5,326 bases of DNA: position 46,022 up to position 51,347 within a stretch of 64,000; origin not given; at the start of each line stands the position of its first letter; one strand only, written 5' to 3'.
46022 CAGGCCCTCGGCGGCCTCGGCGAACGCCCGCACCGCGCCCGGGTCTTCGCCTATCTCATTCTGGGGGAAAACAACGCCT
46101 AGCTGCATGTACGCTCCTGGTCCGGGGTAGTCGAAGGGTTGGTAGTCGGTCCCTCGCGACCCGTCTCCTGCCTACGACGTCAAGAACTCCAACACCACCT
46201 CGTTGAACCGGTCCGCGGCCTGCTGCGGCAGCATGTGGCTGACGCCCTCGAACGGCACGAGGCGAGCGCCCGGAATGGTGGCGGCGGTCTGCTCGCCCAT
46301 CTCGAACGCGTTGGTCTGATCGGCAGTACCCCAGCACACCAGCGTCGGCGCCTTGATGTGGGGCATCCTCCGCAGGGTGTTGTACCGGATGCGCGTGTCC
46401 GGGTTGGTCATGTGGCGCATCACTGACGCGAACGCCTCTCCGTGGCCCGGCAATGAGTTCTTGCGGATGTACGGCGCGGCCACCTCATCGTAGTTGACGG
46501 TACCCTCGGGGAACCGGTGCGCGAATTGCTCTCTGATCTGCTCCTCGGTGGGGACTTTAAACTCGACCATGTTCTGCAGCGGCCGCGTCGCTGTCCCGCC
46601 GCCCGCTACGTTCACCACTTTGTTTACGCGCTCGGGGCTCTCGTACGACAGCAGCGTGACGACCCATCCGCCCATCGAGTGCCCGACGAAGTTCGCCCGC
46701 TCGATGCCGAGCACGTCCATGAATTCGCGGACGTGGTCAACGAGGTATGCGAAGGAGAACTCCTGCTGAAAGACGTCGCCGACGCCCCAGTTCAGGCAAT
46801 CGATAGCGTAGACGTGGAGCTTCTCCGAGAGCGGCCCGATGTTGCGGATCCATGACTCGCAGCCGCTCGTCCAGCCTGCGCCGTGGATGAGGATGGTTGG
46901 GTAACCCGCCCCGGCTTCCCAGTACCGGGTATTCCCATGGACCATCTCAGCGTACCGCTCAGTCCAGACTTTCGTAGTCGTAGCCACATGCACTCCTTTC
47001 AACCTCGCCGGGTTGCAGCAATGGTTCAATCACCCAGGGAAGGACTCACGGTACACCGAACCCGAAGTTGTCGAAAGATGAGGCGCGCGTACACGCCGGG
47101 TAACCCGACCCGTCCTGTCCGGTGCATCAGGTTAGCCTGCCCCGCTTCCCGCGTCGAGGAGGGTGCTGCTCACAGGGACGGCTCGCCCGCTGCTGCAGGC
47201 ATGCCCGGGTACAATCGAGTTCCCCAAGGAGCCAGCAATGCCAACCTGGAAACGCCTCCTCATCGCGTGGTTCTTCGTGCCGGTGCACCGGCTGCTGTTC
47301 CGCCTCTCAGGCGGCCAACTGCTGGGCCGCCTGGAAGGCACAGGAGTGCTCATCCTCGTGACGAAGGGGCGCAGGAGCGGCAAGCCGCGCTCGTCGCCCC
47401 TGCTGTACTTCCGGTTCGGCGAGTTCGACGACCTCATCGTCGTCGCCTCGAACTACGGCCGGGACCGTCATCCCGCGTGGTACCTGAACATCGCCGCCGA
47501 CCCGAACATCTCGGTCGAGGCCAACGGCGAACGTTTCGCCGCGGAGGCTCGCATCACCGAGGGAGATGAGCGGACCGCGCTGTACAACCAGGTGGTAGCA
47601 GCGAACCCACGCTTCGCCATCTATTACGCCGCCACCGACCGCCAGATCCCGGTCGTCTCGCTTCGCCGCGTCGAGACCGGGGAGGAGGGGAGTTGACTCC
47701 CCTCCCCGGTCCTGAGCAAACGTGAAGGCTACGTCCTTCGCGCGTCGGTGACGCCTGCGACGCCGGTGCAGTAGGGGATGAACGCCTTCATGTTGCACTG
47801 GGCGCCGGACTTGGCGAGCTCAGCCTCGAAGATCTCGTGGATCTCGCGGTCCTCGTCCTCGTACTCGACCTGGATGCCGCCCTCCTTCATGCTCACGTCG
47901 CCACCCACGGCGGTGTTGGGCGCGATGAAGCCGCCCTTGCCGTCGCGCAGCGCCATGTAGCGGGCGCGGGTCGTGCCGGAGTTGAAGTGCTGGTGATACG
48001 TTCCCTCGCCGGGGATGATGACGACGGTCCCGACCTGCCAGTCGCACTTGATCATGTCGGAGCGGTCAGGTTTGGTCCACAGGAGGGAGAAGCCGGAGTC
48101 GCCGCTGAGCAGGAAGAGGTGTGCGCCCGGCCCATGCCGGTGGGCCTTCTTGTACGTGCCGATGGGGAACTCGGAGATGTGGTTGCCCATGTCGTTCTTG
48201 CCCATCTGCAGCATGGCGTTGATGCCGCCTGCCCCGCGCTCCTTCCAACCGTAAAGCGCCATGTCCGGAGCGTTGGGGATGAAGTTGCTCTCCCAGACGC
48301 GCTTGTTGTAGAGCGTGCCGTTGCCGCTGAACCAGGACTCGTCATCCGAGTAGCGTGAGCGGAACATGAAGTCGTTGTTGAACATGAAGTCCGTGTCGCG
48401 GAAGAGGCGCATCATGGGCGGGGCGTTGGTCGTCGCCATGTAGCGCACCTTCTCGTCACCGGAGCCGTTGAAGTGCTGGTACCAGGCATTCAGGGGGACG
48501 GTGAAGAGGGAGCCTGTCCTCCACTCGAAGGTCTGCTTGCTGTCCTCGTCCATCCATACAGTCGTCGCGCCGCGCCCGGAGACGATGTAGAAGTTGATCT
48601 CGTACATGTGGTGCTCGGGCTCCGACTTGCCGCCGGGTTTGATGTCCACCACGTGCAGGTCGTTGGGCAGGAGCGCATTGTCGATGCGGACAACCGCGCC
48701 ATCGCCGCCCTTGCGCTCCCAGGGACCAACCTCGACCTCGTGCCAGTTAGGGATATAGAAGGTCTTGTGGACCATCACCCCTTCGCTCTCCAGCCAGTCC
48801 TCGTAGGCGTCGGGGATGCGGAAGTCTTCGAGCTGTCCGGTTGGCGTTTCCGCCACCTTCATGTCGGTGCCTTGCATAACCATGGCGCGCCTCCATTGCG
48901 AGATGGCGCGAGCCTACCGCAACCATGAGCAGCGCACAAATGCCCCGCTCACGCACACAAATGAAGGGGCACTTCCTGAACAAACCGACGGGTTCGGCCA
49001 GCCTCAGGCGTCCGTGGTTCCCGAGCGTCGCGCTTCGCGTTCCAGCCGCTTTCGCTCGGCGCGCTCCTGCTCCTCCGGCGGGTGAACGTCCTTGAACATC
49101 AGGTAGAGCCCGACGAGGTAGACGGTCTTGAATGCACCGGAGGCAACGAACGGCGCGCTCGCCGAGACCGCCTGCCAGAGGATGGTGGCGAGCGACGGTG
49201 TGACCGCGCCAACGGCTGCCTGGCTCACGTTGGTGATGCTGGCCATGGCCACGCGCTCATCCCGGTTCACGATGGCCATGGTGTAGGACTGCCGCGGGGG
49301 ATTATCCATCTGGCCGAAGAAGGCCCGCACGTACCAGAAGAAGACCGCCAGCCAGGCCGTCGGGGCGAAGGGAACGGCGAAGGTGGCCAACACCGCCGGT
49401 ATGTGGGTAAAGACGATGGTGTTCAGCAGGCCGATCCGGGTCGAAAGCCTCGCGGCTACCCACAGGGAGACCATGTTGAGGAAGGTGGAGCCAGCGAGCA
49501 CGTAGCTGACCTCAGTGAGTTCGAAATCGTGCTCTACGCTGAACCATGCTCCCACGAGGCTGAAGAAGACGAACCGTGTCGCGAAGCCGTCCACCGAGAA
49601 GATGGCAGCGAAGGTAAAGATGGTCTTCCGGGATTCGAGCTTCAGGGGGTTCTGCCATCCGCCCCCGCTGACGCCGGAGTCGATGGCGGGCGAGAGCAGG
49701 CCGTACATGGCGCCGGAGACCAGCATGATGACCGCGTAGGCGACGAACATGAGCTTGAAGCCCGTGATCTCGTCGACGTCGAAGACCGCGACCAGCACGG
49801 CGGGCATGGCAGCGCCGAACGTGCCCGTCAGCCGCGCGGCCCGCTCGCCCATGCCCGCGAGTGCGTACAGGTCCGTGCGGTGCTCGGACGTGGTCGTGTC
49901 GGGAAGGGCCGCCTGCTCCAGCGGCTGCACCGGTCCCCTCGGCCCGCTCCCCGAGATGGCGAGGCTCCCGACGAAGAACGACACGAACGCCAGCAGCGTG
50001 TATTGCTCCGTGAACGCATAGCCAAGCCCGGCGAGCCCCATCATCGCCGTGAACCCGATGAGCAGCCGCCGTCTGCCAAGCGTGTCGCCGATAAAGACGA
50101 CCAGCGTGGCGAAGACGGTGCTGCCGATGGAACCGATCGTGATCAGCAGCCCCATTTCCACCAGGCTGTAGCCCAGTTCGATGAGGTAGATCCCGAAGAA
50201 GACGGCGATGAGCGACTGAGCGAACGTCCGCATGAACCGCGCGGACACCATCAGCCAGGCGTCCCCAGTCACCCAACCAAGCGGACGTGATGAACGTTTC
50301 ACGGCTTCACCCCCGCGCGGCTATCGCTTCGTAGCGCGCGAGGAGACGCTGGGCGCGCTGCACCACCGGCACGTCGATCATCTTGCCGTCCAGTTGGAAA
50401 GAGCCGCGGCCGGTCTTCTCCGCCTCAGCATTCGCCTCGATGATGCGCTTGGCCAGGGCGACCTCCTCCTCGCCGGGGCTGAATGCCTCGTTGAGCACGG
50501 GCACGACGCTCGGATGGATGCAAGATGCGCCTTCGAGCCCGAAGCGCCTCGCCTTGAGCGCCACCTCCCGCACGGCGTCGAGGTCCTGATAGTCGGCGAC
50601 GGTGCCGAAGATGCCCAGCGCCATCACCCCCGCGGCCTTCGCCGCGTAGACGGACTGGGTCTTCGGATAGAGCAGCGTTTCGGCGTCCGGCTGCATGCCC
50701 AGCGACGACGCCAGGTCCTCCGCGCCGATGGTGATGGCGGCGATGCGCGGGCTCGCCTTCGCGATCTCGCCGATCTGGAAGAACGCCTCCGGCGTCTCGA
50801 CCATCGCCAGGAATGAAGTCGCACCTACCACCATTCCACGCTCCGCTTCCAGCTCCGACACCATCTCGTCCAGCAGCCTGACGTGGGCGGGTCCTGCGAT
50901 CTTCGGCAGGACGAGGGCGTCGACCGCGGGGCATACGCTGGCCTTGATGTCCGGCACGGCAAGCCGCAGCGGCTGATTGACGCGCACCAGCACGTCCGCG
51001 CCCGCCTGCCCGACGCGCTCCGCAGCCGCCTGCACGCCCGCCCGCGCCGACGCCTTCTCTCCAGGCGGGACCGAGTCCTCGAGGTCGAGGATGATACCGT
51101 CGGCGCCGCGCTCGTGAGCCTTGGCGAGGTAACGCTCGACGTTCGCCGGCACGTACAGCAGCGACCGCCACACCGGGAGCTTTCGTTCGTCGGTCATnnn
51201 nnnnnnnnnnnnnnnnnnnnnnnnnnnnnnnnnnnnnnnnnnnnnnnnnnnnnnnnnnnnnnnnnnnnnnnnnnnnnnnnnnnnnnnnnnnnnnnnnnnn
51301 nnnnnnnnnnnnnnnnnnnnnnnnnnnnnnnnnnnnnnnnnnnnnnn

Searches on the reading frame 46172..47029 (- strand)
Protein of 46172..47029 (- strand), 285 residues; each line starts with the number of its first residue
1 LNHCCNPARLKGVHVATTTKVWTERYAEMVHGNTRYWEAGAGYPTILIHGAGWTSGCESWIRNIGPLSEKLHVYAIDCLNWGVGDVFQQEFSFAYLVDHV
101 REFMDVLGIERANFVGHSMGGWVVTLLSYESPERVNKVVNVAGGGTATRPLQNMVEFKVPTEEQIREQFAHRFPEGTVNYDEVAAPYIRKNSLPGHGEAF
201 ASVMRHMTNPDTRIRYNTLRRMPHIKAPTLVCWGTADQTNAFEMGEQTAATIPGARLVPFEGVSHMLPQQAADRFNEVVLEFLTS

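Call 80: search_protein_families(library=pfam, proteins=[window:46172-47029:-], max_evalue=0.0001)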
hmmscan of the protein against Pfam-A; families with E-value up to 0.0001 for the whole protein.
window:46172-47029:- (285 aa): 3 families
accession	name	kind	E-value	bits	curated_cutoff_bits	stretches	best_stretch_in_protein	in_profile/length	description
PF12697.13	Abhydrolase_6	-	2.2e-17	64.9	26.3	1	46-277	2-216/217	Alpha/beta hydrolase family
PF00561.26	Abhydrolase_1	-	4.2e-17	63.1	25.8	1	46-267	4-240/245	alpha/beta hydrolase fold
PF12146.15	Hydrolase_4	-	2.1e-08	34.2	27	1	92-267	54-234/239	Serine aminopeptidase, S33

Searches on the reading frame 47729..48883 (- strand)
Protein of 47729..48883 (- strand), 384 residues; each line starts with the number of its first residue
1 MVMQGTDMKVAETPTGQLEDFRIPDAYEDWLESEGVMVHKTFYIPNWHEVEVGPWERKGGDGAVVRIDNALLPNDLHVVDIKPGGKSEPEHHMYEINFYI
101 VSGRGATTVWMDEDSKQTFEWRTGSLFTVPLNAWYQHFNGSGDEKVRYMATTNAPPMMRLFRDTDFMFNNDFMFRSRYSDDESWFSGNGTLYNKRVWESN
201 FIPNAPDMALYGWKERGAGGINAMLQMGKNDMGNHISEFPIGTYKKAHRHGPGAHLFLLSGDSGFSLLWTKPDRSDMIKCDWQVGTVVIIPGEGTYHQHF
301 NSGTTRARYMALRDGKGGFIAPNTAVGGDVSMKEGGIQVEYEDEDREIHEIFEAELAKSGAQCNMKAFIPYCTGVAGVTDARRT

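Call 80: search_protein_families(library=pfam, proteins=[window:47729-48883:-], max_evalue=0.0001)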
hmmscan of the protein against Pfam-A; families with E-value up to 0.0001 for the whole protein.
window:47729-48883:- (384 aa): 1 family
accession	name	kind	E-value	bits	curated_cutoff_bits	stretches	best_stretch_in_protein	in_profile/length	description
PF07883.17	Cupin_2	-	1.5e-10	41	27.2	1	78-149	2-67/70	Cupin domain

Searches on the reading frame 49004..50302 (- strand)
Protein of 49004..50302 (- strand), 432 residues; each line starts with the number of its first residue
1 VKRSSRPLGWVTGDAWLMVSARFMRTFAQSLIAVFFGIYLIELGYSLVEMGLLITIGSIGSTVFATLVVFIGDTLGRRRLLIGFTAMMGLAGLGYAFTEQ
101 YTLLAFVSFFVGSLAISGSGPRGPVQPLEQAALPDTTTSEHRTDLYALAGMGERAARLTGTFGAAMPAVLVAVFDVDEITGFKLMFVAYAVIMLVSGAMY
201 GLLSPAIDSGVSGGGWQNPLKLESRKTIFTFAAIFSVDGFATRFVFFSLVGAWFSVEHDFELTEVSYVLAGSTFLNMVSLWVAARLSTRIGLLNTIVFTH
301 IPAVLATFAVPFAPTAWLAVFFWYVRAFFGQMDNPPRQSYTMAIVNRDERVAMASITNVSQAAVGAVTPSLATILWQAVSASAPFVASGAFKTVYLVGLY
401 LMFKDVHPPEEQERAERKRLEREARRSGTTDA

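Call 80: search_protein_families(library=pfam, proteins=[window:49004-50302:-], max_evalue=0.0001)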
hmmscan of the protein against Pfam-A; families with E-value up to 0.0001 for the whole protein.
window:49004-50302:- (432 aa): 1 family
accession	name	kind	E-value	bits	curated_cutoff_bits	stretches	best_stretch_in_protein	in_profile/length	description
PF07690.21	MFS_1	-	6.8e-28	98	33.4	2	20-330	3-305/347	Major Facilitator Superfamily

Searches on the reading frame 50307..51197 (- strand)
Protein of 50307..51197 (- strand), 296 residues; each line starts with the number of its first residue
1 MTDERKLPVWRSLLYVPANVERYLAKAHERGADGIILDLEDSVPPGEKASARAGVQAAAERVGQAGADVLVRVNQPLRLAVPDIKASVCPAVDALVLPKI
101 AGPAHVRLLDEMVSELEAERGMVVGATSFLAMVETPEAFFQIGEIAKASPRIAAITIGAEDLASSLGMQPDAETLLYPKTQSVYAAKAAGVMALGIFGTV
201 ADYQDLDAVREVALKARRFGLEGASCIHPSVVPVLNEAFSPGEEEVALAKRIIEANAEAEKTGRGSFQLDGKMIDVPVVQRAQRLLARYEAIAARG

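Call 80: search_protein_families(library=pfam, proteins=[window:50307-51197:-], max_evalue=0.0001)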
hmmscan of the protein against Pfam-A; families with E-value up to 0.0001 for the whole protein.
window:50307-51197:- (296 aa): 3 families
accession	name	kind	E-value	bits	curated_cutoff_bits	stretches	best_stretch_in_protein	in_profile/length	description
PF03328.21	HpcH_HpaI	-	3.2e-35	121.9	25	1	11-229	1-221/221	HpcH/HpaI aldolase/citrate lyase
PF15617.12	C-C_Bond_Lyase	-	2.4e-15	57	28.4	1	13-276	10-301/320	C-C_Bond_Lyase of the TIM-Barrel fold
PF22484.2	DUF6986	-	7e-05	22.3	27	1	89-181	161-260/408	Domain of unknown function (DUF6986)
